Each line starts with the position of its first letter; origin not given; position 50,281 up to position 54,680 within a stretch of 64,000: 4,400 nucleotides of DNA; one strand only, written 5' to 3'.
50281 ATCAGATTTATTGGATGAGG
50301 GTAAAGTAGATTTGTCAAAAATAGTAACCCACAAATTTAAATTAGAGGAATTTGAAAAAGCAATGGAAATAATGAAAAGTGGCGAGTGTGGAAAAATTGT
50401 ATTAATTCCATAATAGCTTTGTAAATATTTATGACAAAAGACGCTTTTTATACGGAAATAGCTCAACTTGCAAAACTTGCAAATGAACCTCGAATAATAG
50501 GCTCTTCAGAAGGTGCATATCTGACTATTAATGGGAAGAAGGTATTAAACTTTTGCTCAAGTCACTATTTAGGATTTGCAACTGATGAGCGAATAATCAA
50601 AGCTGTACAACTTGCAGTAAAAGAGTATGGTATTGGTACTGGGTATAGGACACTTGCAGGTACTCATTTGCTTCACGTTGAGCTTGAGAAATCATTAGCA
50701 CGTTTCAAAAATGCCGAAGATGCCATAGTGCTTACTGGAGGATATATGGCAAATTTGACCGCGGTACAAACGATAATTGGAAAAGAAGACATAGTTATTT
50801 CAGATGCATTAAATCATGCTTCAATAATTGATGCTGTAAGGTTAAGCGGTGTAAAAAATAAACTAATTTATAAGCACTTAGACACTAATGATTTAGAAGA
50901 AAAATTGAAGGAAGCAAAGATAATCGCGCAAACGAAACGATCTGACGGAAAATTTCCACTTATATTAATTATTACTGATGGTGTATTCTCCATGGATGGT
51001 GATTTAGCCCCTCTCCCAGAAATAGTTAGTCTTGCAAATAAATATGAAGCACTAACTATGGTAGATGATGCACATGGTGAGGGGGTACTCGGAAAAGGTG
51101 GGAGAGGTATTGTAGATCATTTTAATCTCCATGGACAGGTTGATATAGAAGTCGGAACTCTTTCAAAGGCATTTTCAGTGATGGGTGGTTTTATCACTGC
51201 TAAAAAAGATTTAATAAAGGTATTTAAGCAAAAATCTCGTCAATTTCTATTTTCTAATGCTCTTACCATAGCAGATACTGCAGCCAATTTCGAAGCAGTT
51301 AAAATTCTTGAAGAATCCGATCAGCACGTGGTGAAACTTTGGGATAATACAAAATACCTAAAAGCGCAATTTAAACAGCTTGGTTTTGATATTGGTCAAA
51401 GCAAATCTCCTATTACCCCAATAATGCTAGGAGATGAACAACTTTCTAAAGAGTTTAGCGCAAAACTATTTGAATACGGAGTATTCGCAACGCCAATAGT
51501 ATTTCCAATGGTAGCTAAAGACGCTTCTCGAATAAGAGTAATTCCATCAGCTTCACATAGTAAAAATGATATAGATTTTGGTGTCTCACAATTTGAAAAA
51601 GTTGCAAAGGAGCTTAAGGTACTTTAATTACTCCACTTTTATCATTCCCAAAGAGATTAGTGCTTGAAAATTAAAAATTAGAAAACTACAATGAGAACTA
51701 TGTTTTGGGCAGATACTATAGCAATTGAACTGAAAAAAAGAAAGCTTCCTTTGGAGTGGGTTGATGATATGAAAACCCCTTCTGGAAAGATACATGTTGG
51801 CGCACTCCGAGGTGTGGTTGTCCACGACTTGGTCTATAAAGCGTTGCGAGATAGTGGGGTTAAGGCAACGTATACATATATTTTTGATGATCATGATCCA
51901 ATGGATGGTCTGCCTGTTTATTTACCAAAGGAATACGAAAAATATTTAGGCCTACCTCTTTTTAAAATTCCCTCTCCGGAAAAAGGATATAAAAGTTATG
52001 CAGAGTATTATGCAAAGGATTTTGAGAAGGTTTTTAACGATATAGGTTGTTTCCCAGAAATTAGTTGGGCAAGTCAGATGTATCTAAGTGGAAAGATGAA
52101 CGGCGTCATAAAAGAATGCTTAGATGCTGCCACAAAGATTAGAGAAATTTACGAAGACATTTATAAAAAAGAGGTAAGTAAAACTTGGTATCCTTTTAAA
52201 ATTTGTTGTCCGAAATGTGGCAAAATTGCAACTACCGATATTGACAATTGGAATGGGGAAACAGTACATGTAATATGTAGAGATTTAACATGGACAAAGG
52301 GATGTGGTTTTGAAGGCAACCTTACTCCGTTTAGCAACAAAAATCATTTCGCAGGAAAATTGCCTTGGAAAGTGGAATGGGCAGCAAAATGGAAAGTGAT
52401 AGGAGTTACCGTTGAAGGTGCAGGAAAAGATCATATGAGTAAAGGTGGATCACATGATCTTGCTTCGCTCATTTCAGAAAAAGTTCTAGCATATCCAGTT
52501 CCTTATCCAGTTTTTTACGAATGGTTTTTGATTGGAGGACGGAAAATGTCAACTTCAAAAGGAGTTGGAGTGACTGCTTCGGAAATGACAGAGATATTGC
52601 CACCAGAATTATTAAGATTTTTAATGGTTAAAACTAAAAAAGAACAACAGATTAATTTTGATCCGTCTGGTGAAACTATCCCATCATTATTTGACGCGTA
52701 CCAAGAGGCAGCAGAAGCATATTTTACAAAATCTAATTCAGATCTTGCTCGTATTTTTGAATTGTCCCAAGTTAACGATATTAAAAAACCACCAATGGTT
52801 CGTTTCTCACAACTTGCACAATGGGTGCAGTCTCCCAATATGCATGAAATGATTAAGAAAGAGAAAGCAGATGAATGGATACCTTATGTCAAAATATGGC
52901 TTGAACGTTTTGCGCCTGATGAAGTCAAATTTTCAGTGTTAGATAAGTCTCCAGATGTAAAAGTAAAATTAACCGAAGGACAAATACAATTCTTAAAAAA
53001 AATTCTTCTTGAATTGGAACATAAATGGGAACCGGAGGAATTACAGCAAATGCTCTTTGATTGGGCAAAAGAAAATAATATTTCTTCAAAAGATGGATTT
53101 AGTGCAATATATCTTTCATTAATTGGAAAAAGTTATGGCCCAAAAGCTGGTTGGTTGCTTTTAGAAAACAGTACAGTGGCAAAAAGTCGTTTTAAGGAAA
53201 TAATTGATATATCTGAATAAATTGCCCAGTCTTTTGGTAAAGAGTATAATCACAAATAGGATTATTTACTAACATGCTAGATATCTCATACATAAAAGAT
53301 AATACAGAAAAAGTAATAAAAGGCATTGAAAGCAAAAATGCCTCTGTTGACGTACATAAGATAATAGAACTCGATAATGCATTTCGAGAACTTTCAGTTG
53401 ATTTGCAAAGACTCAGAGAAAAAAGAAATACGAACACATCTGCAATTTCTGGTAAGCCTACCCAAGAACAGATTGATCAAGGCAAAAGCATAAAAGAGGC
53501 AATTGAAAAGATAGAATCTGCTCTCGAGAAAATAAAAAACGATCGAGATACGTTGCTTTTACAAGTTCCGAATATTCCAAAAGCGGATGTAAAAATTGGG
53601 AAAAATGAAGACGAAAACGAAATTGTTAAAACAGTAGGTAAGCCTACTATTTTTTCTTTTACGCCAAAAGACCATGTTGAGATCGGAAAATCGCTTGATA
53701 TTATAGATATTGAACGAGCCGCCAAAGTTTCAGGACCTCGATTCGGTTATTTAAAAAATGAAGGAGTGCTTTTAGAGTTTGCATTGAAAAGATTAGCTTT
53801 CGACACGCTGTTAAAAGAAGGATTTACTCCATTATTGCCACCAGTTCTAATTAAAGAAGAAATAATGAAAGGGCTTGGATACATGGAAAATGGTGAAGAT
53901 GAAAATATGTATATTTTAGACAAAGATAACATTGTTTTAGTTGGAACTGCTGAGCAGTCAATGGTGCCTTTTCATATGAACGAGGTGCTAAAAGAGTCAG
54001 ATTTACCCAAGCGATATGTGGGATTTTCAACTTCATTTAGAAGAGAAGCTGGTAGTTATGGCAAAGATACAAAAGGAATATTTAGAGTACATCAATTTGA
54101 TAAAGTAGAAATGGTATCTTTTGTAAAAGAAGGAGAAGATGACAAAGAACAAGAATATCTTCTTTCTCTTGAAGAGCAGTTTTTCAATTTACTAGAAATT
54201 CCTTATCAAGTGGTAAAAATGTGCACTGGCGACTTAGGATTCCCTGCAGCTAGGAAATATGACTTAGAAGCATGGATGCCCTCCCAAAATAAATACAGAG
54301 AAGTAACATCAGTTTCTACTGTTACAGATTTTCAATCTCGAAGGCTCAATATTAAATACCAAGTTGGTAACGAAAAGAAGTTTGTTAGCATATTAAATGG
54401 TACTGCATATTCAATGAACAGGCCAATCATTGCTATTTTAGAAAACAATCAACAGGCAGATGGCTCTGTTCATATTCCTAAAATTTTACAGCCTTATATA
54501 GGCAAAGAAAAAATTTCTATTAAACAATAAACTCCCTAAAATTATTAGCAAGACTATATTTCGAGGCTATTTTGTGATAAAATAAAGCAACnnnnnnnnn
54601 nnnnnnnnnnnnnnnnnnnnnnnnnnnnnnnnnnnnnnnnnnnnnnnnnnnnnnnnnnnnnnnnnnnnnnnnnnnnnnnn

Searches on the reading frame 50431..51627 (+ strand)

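Call 38: search_protein_families(library=pfam, proteins=[window:50431-51627:+], max_evalue=0.001)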
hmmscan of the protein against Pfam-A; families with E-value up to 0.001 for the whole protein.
window:50431-51627:+ (398 aa): 3 families
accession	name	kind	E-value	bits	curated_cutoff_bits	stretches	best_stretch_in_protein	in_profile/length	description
PF00155.27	Aminotran_1_2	-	6.4e-53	180.6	19.7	1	36-382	1-355/361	Aminotransferase class I and II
PF01276.26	OKR_DC_1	-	2.6e-05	23.6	27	1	85-216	71-207/417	Orn/Lys/Arg decarboxylase, major domain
PF01041.23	DegT_DnrJ_EryC1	-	0.0005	19.8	19.8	1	83-222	27-155/360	DegT/DnrJ/EryC1/StrS aminotransferase family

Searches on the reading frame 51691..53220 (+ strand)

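Call 38: search_protein_families(library=pfam, proteins=[window:51691-53220:+], max_evalue=0.001)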
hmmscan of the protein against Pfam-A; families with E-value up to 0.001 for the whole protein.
window:51691-53220:+ (509 aa): 4 families
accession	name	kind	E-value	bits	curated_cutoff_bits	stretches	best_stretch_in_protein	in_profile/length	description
PF01921.24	tRNA-synt_1f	-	1.5e-91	307.5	27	1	5-361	2-359/360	tRNA synthetases class I (K)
PF09334.17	tRNA-synt_1g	-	8.8e-08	31.7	20.1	1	276-323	318-366/391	tRNA synthetases class I (M)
PF19269.4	Anticodon_2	-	1.5e-05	25.9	23.6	1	426-486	59-121/141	Anticodon binding domain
PF01406.26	tRNA-synt_1e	-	0.0001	22.2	27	0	270-324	238-292/301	tRNA synthetases class I (C) catalytic domain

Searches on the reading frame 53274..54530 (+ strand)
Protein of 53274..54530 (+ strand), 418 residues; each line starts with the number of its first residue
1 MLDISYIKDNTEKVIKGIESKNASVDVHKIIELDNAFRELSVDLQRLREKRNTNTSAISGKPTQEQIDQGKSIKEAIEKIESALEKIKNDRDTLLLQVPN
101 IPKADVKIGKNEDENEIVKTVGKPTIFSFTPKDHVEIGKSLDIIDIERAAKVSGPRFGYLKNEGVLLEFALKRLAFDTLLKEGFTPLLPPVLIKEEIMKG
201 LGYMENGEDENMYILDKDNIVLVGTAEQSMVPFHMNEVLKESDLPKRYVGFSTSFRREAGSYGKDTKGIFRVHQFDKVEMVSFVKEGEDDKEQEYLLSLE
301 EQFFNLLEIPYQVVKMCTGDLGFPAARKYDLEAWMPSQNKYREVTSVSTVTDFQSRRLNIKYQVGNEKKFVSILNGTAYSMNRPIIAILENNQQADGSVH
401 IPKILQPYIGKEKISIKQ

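Call 38: search_protein_families(library=pfam, proteins=[window:53274-54530:+], max_evalue=0.001)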
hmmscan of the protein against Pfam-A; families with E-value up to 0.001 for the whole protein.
window:53274-54530:+ (418 aa): 2 families
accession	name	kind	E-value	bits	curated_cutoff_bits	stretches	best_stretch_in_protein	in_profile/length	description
PF00587.30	tRNA-synt_2b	-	7.6e-36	124.3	29.3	1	217-392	8-179/179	tRNA synthetase class II core domain (G, H, P, S and T)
PF02403.27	Seryl_tRNA_N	-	2.1e-18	67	28.2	1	1-102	1-108/108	Seryl-tRNA synthetase N-terminal domain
